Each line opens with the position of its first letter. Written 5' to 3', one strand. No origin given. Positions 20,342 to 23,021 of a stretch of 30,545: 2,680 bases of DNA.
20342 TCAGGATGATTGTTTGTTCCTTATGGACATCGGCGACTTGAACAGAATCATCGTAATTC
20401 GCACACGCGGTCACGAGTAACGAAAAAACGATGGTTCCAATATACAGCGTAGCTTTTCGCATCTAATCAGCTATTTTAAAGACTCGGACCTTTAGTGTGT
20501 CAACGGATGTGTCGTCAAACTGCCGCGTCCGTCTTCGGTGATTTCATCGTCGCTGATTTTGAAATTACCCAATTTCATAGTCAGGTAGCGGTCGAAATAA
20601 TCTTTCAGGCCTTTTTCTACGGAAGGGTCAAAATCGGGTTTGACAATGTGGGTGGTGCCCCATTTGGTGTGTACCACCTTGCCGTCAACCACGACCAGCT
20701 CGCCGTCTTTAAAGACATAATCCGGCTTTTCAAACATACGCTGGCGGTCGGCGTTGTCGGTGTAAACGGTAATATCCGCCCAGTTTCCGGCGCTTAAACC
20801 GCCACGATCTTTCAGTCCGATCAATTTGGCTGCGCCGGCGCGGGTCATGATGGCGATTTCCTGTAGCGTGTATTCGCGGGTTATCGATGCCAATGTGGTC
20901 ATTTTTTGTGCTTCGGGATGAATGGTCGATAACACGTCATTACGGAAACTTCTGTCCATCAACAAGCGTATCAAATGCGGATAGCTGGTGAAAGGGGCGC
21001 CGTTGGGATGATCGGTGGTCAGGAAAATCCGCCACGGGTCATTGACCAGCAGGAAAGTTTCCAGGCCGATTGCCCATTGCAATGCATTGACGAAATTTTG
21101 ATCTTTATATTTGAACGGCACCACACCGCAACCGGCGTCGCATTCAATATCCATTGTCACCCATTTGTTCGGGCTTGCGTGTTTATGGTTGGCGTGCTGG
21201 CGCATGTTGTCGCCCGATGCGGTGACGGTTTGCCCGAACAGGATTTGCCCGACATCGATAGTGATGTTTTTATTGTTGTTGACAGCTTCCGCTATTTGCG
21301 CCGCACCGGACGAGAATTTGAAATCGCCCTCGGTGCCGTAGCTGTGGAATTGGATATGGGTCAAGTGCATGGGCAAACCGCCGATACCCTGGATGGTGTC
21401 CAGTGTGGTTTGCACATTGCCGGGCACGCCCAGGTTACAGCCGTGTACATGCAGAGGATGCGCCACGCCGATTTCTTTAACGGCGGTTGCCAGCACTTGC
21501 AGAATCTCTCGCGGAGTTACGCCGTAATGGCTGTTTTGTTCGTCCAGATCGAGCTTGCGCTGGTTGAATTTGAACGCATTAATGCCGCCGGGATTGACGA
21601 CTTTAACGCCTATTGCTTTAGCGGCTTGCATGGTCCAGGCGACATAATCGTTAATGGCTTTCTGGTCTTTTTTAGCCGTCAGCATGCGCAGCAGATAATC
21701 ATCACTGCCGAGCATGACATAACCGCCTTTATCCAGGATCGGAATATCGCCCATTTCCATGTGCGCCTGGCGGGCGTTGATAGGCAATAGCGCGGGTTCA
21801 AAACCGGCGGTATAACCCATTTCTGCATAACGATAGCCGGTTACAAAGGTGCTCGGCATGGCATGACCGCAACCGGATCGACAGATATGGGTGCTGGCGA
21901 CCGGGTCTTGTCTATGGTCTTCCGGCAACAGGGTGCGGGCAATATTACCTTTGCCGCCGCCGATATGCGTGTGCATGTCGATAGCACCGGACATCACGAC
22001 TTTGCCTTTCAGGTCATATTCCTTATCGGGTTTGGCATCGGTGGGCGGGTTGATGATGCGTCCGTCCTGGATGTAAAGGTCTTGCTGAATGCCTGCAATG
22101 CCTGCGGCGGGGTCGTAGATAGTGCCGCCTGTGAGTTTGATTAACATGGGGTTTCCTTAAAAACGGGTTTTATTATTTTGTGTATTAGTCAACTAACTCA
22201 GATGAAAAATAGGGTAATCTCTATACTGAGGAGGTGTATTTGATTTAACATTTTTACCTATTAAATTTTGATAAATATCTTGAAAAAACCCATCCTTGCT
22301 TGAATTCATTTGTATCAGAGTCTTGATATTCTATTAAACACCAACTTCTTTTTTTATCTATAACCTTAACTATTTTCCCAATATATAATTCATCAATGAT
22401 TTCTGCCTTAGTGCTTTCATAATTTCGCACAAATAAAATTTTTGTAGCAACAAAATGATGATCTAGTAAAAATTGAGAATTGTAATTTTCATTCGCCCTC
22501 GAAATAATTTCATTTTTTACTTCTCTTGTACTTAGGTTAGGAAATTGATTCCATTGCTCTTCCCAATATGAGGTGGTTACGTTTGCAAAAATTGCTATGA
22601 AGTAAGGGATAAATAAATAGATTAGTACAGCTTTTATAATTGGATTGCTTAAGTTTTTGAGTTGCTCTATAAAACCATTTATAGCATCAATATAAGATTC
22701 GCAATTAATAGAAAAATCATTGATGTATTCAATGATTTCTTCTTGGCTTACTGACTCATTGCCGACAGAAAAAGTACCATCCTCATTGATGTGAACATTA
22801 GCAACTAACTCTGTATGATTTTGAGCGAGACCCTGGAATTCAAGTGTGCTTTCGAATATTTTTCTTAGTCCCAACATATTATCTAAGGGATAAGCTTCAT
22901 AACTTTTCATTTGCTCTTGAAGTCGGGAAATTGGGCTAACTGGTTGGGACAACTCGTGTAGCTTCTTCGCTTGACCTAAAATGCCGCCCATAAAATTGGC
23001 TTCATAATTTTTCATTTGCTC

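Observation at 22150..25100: Low-GC four-gene insert splitting an fhcB-like/fhcA-like gene pair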

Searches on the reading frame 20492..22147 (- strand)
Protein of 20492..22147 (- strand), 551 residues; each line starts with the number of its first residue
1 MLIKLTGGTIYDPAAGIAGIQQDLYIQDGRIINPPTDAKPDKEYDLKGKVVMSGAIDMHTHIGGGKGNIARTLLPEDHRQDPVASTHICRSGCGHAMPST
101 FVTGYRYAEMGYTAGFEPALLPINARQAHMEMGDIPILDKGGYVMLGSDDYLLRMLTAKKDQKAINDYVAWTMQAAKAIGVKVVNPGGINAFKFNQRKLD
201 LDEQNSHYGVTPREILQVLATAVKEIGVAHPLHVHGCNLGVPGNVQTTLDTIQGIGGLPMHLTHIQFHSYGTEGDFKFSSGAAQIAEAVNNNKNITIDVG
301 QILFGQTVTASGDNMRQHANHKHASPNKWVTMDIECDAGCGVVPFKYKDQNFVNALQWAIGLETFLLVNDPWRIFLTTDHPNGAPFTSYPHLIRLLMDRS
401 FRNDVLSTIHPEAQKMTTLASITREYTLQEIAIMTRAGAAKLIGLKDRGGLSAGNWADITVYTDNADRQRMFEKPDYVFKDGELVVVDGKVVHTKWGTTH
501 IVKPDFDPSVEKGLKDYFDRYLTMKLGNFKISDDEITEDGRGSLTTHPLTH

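Call 4: search_protein_families(library=pfam, proteins=[window:20492-22147:-], max_evalue=0.01)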
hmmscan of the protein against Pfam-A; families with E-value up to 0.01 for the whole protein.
window:20492-22147:- (551 aa): 2 families
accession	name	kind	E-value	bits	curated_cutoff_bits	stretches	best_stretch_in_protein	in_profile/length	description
PF07969.17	Amidohydro_3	-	1.1e-48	167.3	29.7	1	43-493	2-472/472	Amidohydrolase family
PF01979.26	Amidohydro_1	-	0.00067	19.4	25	0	425-485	280-345/345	Amidohydrolase family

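Call 5: search_protein_families(library=ncbifam, proteins=[window:20492-22147:-], max_evalue=0.01)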
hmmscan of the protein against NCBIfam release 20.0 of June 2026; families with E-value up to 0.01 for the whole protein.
window:20492-22147:- (551 aa): 32 families (the best 25 are shown)
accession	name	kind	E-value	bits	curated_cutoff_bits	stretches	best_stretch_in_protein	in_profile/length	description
TIGR03121.1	one_C_dehyd_A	equivalog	2.3e-232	772.2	392.75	1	3-538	2-554/556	formylmethanofuran dehydrogenase subunit A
NF042911.1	FMH_DH_FwdA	exception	2.3e-139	465.5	950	1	7-535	6-557/569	tungsten-dependent formylmethanofuran dehydrogenase subunit FwdA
NF006689.0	PRK09237.1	equivalog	3.5e-13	48.9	371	2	5-62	7-66/383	amidohydrolase/deacetylase family metallohydrolase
NF051886.1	XaaProDiPepCaul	equivalog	3.3e-08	33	500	1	8-67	5-69/398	Xaa-Pro dipeptidase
NF005791.0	PRK07627.1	equivalog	4.2e-07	29.2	442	1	1-62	1-64/425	dihydroorotase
TIGR03178.1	allantoinase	equivalog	6e-07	28.6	357.85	0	415-466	337-387/441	allantoinase AllB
TIGR02318.1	phosphono_phnM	equivalog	1.3e-06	27.6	390.55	1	419-471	313-365/376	phosphonate metabolism protein PhnM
NF004839.0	PRK06189.1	equivalog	3.8e-06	25.8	631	0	414-474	341-405/451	allantoinase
NF011989.0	PRK15446.2-5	equivalog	1.5e-05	23.9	565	0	22-60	21-61/385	alpha-D-ribose 1-methylphosphonate 5-triphosphate diphosphatase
NF009941.0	PRK13404.1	subfamily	2.3e-05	23.3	647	0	20-63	20-64/478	dihydropyrimidinase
NF005759.0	PRK07583.1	equivalog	2.3e-05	23.2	403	1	21-65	40-87/438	cytosine deaminase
TIGR02033.1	D-hydantoinase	equivalog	2.7e-05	23.3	393.25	1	18-63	13-61/454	dihydropyrimidinase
NF009060.0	PRK12394.1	equivalog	3.7e-05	22.7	442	1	5-62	7-65/381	metallo-dependent hydrolase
NF006845.0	PRK09357.2-6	equivalog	6.1e-05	21.9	728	1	3-62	3-64/428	dihydroorotase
TIGR00221.1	nagA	equivalog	7.4e-05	21.9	225.65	0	415-465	315-369/380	N-acetylglucosamine-6-phosphate deacetylase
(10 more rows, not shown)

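Call 9: find_related_loci(query=window:20492-22147:-, collection=genome_contigs, flank=8000)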
Query window:20492-22147:- (551 aa) in genome_contigs; peptide patterns used: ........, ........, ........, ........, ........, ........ (x = any residue, [..] = any of these).
599 stretches matched a pattern (row limit reached: there are more); 573 encode a relative of the query (tblastn E <= 1e-3); the best 80 are kept; 80 distinct loci.
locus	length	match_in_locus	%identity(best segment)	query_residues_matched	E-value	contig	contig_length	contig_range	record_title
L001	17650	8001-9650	94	1-549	0e+0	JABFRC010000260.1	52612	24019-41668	MAG: Methylococcaceae bacterium isolate P-RSF-IL-13 seq_244, whole genome shotgun sequence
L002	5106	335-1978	94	1-548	0e+0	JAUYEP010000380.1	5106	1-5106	MAG: Methylovulum sp. isolate C21_concoct.bin.119_sub C21_k141_329042, whole genome shotgun sequence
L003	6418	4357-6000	93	1-548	0e+0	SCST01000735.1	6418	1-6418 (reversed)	MAG: Methylovulum sp. isolate FW215_bin.51 FW215_bin.51-132551, whole genome shotgun sequence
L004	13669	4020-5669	93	1-550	0e+0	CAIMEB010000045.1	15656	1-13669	MAG: uncultured Methylococcaceae bacterium isolate VK_bin-0278 genome assembly, contig: bin-0278:045/294, whole genome s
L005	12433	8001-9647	93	1-549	0e+0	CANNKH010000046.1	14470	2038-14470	MAG: Methylococcaceae bacterium isolate ZH-Oct18-76 genome assembly, contig: ZH-Oct18-C3693, whole genome shotgun sequen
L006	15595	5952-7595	94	1-548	0e+0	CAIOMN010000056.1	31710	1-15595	MAG: uncultured Methylococcaceae bacterium isolate Ki2-D4_bin-0825 genome assembly, contig: bin-0825:056/280, whole geno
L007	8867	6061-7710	93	1-549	0e+0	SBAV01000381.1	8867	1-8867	MAG: Methylobacter tundripaludum isolate Bin_16_1 Ba_contig8212, whole genome shotgun sequence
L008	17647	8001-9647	93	1-549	0e+0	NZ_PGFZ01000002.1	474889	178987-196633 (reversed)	Methylovulum psychrotolerans strain Sph1 AADEFJLK_2, whole genome shotgun sequence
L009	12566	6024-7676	94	1-551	0e+0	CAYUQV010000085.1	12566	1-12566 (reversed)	MAG TPA_asm: uncultured Methylocucumis sp. isolate SRP272421_co2_532 genome assembly, contig: NODE_17258_length_12566_co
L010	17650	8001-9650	92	1-549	0e+0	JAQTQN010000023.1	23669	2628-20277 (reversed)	MAG: Methylobacter sp. isolate STB_140 NODE_4709_length_23669_cov_8.041883_Sandtown_B, whole genome shotgun sequence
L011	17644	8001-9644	93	1-548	0e+0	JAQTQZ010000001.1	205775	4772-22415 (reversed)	MAG: Methylovulum sp. isolate STB_151 NODE_148_length_205775_cov_5.021055_Sandtown_B, whole genome shotgun sequence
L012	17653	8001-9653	94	1-551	0e+0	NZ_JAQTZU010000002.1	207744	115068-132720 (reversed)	MAG: Methylovulum sp. isolate STC_68 NODE_145_length_207744_cov_6.233897_Sandtown_C, whole genome shotgun sequence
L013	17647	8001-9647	93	1-549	0e+0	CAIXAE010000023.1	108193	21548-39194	MAG: uncultured Methylococcaceae bacterium isolate MJ130820B_bin-0950 genome assembly, contig: bin-0950:23/45, whole gen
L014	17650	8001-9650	92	1-549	0e+0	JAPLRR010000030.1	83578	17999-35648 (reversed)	MAG: Methylococcales bacterium isolate LacPavin_0920_WC57_MAG_48_27 LacPavin_0920_WC57_scaffold_1568254, whole genome sh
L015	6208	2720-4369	92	1-549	0e+0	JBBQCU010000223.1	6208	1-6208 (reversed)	MAG: Methylococcales bacterium isolate Co_metawrap_1215 Cmw_1215_k141_599560_length_6208_cov_8.9947, whole genome shotgu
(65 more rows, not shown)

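Call 83: search_protein_families(library=phrogs, proteins=[L009:5589-5948:+], max_evalue=0.01)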
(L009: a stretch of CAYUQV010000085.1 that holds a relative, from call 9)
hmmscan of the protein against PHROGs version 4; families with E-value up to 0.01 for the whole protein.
L009:5589-5948:+ (119 aa): 0 families

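Call 84: search_protein_families(library=pfam, proteins=[L009:5589-5948:+], max_evalue=0.01)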
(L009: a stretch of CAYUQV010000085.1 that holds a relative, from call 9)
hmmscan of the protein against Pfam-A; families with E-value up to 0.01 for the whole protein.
L009:5589-5948:+ (119 aa): 1 family
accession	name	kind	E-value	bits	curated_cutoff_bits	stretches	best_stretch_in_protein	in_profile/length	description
PF20815.3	GIY_YIG_2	-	0.002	18.6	22.4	0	18-62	3-50/153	GIY-YIG catalytic domain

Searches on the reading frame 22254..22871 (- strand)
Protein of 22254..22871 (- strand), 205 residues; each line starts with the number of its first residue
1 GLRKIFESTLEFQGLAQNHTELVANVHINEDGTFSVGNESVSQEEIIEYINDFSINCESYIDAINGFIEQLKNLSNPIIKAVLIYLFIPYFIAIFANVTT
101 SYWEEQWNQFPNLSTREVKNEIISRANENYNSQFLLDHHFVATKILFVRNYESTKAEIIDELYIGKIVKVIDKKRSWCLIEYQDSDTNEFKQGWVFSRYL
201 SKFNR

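Call 71: search_protein_representatives(alignment_id=A3)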
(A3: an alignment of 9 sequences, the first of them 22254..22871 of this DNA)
Query: 9 sequences, 210 profile positions. Proteins with E-value up to 0.001 (for the whole library): 1806; up to 1e-10: 841; up to 1e-30: 97. The best 150 are listed.
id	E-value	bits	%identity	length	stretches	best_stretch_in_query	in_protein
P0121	7.3e-101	352.6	-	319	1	1-210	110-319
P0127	1.1e-92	325.8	-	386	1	1-210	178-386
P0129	1.8e-80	285.9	-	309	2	1-210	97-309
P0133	8.0e-79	280.5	-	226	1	25-210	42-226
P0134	1.8e-67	243.4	-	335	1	24-209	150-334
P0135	8.3e-64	231.5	-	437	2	4-210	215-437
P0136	2.5e-60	220.1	-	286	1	28-210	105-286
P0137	9.2e-59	215.0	-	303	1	25-208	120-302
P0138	8.2e-55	202.1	-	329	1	30-210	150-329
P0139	4.8e-54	199.6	-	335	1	30-210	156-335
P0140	1.9e-52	194.4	-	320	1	29-209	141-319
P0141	2.8e-52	193.8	-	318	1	26-209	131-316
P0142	2.9e-51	190.5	-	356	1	29-210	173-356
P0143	1.7e-50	187.9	-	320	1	20-210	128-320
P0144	3.3e-49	183.8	-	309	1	3-210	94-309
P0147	3.4e-47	177.2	-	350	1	29-210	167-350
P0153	9.4e-46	172.5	-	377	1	29-209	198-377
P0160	5.2e-44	166.8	-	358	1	15-210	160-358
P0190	6.3e-36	140.4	-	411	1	24-209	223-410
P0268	5.8e-27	111.1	-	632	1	26-209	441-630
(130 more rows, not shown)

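Call 72: list_cluster_members(proteins=[P0134, P0135, P0137, P0139, P0142, P0147, P0153, P0160, P0190, P0268])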
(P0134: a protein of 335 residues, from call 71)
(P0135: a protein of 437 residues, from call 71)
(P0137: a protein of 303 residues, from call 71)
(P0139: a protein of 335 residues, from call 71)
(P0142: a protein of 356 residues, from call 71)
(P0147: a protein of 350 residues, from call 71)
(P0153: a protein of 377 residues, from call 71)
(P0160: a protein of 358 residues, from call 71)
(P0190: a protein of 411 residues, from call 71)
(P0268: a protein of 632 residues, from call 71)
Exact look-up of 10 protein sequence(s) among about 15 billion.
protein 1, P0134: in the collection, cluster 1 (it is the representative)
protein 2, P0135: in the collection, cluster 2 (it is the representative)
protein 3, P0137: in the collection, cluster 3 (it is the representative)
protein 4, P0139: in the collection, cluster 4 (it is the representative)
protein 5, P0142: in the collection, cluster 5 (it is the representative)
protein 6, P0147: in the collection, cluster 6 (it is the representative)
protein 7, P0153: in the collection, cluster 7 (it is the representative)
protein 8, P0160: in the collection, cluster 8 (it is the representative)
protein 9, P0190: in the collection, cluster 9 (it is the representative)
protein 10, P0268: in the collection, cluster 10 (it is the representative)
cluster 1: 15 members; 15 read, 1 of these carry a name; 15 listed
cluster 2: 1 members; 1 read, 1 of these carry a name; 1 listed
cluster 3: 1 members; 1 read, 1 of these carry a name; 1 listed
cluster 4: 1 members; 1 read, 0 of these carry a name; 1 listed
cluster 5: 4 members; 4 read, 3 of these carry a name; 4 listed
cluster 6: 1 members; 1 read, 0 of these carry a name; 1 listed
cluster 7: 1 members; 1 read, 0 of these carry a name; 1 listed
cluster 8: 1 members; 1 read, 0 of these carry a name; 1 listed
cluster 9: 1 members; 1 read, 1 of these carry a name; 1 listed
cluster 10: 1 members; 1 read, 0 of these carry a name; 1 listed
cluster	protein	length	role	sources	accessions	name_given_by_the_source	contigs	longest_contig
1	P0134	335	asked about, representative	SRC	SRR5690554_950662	-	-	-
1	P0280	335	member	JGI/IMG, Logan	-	DNA repair exonuclease SbcCD ATPase subunit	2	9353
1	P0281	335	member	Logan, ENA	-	-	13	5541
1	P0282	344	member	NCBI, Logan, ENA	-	-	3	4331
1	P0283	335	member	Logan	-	-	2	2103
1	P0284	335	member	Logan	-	-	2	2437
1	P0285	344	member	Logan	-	-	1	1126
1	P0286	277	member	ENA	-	-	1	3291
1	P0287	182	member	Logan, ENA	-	-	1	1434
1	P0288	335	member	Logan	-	-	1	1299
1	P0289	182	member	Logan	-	-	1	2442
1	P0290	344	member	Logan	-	-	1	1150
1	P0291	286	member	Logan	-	-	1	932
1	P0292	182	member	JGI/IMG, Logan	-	-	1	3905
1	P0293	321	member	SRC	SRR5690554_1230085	-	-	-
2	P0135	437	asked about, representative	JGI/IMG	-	hypothetical protein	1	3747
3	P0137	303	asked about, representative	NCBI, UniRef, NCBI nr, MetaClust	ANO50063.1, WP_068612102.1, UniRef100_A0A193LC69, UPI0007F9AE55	SH3 domain-containing protein [Woeseia oceani] | SH3b domain-containing protein n=1 Tax=Woeseia oceani TaxID=1548547 RepID=A0A193LC69_9GAMM | status=active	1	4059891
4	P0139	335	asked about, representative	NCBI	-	-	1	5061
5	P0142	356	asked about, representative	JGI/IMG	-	hypothetical protein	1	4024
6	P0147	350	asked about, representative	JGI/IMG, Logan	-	-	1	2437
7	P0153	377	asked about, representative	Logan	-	-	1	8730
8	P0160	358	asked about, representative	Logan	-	-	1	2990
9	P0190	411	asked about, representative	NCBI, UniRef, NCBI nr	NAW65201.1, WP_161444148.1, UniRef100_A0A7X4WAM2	SH3 domain-containing protein [Photobacterium halotolerans] | SH3 domain-containing protein n=1 Tax=Photobacterium halotolerans TaxID=265726 ...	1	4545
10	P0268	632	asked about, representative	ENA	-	-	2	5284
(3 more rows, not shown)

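Call 73: find_encoding_contigs(protein=P0137, flank=6000, max_places=2)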
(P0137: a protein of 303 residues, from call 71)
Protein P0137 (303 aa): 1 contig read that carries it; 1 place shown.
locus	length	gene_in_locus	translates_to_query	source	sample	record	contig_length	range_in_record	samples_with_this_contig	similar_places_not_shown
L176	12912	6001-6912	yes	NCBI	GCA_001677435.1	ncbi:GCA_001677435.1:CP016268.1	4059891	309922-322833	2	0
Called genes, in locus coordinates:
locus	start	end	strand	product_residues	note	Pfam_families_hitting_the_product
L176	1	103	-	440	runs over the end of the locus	PF13657:Couple_hipA, PF07804:HipA_C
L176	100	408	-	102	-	PF13560:HTH_31, PF01381:HTH_3 (weak)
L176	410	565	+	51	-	-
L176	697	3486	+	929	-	PF07715:Plug, PF00593:TonB_dep_Rec_b-barrel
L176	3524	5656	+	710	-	PF26549:Tricorn_N (weak), PF00326:Peptidase_S9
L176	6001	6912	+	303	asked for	PF08239:SH3_3 (weak)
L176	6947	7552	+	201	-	-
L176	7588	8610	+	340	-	PF16289:PIN_12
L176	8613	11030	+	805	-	-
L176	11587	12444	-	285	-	PF00665:rve, PF13683:rve_3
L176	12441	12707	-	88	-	PF01527:HTH_Tnp_1, PF13551:HTH_29 (faint), PF13384:HTH_23, PF13518:HTH_28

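Call 84: search_protein_families(library=pfam, proteins=[P0268, L176:8613-11030:+], max_evalue=0.01)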
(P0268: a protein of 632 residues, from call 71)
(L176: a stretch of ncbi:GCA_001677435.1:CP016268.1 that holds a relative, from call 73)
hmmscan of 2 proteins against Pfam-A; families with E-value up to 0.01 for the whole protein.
P0268 (632 aa): 3 families
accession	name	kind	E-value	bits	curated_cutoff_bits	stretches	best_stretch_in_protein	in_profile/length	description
PF16289.11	PIN_12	-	1.6e-21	77.9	32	1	4-174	1-172/172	PIN domain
PF08239.17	SH3_3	-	1.6e-10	41.4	27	1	571-627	2-54/54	Bacterial SH3 domain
PF22743.2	PspAA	-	0.0039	17.9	27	0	462-504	17-59/92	PspA-Associated protein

L176:8613-11030:+ (805 aa): 0 families

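Call 85: find_related_loci(query=A3, collection=metagenome_contigs, flank=4000)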
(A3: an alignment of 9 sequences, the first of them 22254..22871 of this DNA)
Query A3 (205 aa) in metagenome_contigs; peptide patterns used: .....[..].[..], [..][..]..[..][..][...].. (x = any residue, [..] = any of these).
291 stretches matched a pattern; 69 encode a relative of the query (tblastn E <= 1e-3); 69 distinct loci.
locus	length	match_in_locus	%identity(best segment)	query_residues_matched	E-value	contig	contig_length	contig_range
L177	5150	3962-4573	77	1-205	2e-106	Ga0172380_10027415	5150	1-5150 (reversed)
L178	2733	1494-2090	49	6-205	7e-56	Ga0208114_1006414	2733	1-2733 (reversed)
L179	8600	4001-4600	50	9-205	4e-54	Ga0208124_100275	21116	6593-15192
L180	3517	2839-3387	40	22-205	1e-43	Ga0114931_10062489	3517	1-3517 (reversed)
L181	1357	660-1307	39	2-205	4e-44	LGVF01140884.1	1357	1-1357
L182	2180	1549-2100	42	20-204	1e-42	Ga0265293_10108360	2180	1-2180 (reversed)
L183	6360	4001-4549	41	22-205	7e-42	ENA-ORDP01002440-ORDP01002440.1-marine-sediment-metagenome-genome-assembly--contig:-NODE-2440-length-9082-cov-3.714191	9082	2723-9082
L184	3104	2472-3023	42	20-204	2e-41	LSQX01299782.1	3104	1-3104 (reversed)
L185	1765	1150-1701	42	20-204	8e-42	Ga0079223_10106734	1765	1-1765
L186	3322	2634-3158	38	25-200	8e-35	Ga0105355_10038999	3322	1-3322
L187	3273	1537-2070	36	28-203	3e-32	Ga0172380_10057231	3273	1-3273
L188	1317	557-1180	31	2-205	2e-32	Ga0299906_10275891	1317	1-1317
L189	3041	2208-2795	31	12-200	2e-25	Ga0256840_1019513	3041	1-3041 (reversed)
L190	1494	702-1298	31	4-203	1e-24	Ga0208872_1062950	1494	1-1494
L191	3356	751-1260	37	28-203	2e-24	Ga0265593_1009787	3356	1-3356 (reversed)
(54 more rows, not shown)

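Call 96: search_dna_similar(query=window:22254-22871:-, collection=phages, mode=protein, max_rows=10, max_evalue=0.001)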
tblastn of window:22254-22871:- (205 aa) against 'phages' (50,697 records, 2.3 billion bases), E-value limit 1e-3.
No match.
